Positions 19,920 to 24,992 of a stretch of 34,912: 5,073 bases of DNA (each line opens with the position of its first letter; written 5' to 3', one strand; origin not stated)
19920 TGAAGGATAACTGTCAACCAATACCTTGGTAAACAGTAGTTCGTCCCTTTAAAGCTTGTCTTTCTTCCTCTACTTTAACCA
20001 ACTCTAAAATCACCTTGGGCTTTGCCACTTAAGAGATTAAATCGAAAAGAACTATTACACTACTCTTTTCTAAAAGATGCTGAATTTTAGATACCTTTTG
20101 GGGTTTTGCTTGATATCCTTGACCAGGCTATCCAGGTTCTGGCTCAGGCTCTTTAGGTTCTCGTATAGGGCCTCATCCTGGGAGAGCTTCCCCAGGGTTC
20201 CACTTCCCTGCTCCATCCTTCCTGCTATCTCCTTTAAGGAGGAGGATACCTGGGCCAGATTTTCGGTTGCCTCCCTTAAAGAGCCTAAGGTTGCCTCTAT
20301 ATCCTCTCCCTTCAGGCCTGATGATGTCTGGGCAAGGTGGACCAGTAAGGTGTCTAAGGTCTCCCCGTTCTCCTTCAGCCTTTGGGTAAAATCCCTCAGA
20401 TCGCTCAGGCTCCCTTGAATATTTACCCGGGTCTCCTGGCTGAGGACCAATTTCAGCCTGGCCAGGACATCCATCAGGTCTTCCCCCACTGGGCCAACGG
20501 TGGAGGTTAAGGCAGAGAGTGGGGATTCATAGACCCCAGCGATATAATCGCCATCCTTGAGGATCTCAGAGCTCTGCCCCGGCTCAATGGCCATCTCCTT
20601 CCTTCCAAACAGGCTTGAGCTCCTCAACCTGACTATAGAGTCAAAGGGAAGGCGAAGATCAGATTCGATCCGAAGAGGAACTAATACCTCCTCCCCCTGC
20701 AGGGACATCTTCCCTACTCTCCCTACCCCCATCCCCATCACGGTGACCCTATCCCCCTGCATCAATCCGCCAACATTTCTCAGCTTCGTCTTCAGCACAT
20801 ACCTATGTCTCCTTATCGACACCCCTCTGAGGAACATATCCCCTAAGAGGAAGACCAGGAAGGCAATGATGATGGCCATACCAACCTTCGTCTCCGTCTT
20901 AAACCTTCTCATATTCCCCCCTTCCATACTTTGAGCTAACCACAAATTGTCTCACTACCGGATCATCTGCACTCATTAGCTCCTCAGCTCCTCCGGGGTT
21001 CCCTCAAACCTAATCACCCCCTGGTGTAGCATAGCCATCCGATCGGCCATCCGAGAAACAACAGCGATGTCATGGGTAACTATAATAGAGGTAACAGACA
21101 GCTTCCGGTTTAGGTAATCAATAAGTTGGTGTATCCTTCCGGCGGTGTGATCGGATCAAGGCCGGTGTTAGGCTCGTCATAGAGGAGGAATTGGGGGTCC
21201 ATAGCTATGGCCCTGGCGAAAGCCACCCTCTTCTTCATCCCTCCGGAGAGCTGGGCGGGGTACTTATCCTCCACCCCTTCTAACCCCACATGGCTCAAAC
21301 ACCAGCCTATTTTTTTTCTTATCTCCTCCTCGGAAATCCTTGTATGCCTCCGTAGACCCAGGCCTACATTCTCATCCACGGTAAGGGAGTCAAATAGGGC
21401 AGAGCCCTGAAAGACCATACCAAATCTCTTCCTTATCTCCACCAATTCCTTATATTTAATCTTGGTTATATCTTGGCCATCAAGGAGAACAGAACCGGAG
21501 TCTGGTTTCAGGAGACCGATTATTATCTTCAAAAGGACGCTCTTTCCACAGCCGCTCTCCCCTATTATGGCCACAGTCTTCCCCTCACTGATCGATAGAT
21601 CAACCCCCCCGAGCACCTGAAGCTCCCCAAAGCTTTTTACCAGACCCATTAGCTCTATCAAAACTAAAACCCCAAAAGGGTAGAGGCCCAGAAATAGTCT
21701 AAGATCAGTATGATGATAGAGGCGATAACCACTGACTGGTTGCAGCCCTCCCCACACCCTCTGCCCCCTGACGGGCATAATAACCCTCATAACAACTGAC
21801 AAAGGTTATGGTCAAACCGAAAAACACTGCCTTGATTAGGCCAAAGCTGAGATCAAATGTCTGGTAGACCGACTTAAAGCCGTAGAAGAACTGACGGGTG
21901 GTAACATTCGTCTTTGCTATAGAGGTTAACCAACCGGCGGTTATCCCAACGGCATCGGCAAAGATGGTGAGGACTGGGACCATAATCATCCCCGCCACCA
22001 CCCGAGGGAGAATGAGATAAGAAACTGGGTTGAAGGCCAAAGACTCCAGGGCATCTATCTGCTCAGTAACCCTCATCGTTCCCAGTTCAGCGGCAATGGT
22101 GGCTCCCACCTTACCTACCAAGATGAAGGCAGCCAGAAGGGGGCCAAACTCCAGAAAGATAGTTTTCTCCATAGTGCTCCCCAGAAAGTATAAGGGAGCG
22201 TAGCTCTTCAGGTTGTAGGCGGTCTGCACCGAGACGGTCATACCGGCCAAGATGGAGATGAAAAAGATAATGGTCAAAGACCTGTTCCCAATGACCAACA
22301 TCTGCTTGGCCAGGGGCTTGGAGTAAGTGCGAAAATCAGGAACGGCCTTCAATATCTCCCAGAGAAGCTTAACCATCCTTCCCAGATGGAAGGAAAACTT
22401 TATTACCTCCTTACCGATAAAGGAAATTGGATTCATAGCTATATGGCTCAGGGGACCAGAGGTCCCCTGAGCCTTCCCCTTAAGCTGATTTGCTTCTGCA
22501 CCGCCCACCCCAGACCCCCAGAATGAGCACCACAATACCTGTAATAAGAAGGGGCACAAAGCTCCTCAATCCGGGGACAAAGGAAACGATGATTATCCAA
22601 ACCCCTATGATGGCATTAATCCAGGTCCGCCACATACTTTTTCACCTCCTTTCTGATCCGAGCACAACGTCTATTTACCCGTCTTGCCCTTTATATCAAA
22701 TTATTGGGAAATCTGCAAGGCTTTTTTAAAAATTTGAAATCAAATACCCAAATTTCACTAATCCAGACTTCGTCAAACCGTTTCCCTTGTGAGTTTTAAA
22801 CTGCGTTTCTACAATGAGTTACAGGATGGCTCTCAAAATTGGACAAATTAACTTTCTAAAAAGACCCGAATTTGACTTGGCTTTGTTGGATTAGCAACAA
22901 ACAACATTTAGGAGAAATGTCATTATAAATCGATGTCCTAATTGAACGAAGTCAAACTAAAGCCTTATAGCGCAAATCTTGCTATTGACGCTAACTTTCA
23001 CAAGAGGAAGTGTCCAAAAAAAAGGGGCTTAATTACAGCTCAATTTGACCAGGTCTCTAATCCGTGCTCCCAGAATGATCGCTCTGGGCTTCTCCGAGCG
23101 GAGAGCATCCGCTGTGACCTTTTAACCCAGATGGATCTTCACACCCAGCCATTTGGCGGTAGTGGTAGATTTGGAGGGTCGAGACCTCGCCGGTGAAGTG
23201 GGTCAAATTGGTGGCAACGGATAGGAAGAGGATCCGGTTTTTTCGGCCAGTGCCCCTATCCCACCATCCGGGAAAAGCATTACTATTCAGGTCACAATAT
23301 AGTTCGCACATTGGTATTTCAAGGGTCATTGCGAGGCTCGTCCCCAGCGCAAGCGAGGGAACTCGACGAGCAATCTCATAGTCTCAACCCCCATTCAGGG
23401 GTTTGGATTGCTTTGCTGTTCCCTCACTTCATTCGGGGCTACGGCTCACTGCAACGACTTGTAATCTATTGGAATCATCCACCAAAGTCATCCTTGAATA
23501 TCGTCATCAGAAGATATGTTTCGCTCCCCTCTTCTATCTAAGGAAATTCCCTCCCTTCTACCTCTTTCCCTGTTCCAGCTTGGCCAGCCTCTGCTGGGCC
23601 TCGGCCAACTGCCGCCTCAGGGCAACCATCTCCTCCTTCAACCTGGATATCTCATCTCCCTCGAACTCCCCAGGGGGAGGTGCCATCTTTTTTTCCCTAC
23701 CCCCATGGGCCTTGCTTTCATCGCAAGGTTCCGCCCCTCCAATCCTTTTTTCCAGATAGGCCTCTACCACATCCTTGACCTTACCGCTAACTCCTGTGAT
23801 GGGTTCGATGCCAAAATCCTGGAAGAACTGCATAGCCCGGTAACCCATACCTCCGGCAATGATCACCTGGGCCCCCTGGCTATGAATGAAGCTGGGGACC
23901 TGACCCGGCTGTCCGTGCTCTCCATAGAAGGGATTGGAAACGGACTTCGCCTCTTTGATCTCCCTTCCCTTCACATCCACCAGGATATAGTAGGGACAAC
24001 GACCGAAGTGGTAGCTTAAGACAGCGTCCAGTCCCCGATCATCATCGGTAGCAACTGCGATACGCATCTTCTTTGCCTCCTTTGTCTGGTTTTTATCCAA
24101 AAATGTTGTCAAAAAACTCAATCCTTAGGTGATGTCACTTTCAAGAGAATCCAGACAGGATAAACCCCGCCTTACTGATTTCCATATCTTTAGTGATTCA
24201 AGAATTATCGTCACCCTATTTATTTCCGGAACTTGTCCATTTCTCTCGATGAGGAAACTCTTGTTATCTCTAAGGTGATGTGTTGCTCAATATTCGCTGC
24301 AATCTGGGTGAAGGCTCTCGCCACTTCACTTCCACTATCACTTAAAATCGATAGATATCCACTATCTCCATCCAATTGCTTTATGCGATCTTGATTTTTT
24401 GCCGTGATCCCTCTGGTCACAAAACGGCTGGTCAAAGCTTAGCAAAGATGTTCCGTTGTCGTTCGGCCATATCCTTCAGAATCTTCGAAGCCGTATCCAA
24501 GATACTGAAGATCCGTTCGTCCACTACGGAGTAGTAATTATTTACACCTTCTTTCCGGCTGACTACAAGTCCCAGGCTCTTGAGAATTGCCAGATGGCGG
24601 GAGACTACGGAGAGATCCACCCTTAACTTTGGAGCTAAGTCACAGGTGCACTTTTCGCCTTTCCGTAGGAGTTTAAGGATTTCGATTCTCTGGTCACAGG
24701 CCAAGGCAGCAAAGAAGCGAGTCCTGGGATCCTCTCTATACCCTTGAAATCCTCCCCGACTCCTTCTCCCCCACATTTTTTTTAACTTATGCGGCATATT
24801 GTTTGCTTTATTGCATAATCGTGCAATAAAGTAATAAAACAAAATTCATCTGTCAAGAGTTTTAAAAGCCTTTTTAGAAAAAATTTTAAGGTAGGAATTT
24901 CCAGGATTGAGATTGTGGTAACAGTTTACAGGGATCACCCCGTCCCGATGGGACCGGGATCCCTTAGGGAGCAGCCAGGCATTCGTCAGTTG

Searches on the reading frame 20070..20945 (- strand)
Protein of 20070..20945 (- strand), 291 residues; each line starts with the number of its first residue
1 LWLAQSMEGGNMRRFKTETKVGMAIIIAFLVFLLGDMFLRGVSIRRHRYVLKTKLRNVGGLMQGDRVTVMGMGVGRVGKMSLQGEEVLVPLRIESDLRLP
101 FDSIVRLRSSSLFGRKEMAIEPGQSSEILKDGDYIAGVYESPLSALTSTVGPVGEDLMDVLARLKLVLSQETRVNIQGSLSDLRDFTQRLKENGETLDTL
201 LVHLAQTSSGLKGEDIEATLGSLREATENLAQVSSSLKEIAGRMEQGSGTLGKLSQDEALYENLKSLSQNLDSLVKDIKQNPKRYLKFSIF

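Call 18: search_protein_families(library=pfam, proteins=[window:20070-20945:-], max_evalue=0.001)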
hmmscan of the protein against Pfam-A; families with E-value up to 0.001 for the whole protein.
window:20070-20945:- (291 aa): 1 family
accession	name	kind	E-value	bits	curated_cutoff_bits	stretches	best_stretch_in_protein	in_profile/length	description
PF02470.25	MlaD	-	1.1e-12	48.5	25.1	1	49-123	3-81/81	MlaD protein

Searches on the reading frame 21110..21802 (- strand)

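Call 18: search_protein_families(library=pfam, proteins=[window:21110-21802:-], max_evalue=0.001)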
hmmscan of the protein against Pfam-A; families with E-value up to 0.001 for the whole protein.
window:21110-21802:- (230 aa): 2 families
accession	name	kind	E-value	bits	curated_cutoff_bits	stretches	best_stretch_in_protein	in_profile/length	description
PF00005.33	ABC_tran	-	2.2e-37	129.2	25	1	65-211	2-135/137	ABC transporter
PF13304.12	AAA_21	-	0.00031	21.3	27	0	78-116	3-58/304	AAA domain, putative AbiEii toxin, Type IV TA system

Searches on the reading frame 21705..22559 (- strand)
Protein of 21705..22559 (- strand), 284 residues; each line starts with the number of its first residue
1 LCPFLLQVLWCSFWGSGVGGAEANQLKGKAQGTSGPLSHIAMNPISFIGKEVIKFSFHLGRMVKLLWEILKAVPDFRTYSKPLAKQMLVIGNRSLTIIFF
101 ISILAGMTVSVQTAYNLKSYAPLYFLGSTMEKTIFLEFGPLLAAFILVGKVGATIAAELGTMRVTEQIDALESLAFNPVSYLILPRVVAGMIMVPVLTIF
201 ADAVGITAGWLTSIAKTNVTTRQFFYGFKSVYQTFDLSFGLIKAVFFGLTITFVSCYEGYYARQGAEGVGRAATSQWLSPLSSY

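Call 18: search_protein_families(library=pfam, proteins=[window:21705-22559:-], max_evalue=0.001)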
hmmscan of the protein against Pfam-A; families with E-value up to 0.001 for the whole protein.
window:21705-22559:- (284 aa): 1 family
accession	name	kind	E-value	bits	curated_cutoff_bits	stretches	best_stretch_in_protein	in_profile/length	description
PF02405.21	MlaE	-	6.4e-64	215.9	22.5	1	84-275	2-193/212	Permease MlaE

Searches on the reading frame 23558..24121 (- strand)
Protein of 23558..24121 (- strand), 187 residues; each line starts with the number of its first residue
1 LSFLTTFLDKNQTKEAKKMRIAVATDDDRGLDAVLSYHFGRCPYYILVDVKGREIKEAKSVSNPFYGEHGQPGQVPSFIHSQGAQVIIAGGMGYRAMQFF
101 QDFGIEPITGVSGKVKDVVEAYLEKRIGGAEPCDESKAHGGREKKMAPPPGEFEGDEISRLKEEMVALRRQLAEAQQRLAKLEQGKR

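Call 18: search_protein_families(library=pfam, proteins=[window:23558-24121:-], max_evalue=0.001)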
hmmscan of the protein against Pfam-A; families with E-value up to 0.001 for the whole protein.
window:23558-24121:- (187 aa): 2 families
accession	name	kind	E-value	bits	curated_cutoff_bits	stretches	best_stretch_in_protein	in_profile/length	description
PF02579.22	Nitro_FeMo-Co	-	2.3e-19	69.9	26.3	1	33-123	3-93/94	Dinitrogenase iron-molybdenum cofactor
PF08954.16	Trimer_CC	-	0.0007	19.6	27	0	154-184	17-47/52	Trimerisation motif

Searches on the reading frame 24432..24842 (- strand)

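Call 18: search_protein_families(library=pfam, proteins=[window:24432-24842:-], max_evalue=0.001)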
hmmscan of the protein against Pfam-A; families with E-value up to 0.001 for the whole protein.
window:24432-24842:- (136 aa): 2 families
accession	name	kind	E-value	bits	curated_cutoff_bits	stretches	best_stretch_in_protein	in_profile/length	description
PF01022.26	HTH_5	-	4.2e-14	52.6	22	1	50-93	2-45/47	Bacterial regulatory protein, arsR family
PF12840.13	HTH_20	-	0.00016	22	27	1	52-95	6-50/51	Helix-turn-helix domain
